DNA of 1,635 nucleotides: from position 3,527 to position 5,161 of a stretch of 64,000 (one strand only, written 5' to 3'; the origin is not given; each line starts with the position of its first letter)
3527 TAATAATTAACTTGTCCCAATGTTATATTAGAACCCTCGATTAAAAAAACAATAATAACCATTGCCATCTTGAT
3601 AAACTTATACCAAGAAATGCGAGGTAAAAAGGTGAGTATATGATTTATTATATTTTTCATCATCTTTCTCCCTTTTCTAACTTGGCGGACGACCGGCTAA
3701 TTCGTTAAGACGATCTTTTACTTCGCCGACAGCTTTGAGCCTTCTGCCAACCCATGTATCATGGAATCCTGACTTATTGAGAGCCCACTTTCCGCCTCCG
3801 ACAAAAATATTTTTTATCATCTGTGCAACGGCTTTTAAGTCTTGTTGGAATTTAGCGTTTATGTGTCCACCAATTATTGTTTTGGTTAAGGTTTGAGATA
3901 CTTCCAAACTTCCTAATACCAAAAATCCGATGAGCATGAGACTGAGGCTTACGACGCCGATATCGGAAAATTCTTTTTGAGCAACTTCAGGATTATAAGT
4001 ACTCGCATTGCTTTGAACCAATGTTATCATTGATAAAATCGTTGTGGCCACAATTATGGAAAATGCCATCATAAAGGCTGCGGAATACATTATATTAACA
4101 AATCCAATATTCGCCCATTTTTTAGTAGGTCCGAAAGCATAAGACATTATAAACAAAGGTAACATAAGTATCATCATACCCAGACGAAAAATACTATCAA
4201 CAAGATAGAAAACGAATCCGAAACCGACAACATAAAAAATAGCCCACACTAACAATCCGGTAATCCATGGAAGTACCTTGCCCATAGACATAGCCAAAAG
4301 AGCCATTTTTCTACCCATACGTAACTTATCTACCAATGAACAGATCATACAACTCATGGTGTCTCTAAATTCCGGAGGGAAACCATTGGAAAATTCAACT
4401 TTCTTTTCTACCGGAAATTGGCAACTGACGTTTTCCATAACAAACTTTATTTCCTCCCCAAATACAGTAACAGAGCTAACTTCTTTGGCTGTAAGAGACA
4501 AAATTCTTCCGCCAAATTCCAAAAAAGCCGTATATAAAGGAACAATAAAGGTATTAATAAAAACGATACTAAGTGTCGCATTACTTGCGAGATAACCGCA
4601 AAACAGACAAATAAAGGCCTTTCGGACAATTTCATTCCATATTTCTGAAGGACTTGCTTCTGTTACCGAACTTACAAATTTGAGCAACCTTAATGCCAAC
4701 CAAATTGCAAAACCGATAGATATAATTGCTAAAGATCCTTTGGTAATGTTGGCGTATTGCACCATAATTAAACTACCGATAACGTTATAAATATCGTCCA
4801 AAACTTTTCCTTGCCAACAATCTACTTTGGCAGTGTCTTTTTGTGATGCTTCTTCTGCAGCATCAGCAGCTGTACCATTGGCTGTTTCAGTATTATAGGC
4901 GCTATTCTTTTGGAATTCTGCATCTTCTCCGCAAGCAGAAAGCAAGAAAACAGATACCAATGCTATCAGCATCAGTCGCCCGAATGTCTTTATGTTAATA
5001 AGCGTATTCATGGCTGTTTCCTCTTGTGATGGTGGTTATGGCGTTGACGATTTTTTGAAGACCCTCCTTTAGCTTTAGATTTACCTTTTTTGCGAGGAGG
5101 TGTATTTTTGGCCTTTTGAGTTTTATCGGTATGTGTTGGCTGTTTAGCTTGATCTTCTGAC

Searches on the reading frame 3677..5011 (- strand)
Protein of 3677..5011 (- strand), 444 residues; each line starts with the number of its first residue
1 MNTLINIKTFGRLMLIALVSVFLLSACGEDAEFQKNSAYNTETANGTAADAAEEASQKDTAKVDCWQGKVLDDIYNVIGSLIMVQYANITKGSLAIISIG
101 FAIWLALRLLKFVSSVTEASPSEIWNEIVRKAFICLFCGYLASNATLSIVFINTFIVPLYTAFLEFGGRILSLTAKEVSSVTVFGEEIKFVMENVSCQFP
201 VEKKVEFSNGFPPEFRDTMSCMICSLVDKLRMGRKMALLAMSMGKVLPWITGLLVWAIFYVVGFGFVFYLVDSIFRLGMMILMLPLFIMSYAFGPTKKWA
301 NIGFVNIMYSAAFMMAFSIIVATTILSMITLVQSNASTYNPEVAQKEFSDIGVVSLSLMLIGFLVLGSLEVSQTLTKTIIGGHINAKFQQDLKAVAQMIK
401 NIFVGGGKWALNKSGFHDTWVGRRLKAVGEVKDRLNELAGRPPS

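Call 8: search_protein_families(library=pfam, max_evalue=0.01, proteins=[window:3677-5011:-])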
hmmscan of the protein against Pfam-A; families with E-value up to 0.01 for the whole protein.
window:3677-5011:- (444 aa): 1 family
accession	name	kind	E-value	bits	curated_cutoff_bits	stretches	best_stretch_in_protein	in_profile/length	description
PF04610.19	TrbL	-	3.3e-05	24.2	25.9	1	243-364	95-211/215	TrbL/VirB6 plasmid conjugal transfer protein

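Call 25: find_encoding_contigs(protein=window:3677-5011:-, flank=10000, max_places=5)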
Protein window:3677-5011:- (444 aa): 15 contigs read that carry it; 5 places shown.
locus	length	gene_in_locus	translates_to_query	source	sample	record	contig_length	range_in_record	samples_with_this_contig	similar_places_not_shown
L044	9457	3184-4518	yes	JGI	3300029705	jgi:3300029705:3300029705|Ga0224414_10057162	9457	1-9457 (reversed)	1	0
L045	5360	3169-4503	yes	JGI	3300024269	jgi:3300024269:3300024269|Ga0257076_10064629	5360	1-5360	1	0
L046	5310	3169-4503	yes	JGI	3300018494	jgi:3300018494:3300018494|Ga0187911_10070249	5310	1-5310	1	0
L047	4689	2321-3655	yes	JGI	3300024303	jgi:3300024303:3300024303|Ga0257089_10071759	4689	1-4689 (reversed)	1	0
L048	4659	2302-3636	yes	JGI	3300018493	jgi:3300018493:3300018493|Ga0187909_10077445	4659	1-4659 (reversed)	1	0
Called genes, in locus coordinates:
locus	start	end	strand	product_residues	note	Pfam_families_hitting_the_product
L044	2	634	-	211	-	?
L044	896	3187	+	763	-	PF04610:TrbL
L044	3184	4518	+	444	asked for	-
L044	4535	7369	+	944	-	PF01551:Peptidase_M23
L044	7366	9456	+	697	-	?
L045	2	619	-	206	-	?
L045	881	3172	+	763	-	PF04610:TrbL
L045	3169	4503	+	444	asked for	-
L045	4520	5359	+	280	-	?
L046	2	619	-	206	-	?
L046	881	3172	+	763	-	PF04610:TrbL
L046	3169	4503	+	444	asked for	-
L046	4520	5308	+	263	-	?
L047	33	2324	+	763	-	PF04610:TrbL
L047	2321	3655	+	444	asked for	-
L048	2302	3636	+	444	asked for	-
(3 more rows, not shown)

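Call 26: search_protein_families(library=pfam, max_evalue=0.01, proteins=[L044:7366-9456:+])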
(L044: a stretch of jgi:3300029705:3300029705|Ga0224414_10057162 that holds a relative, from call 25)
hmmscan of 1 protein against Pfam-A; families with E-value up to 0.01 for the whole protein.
L044:7366-9456:+ (697 aa): 1 family
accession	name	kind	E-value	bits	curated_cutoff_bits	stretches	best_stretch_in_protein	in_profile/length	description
PF04610.19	TrbL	-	0.0026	18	25.9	1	113-340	2-190/215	TrbL/VirB6 plasmid conjugal transfer protein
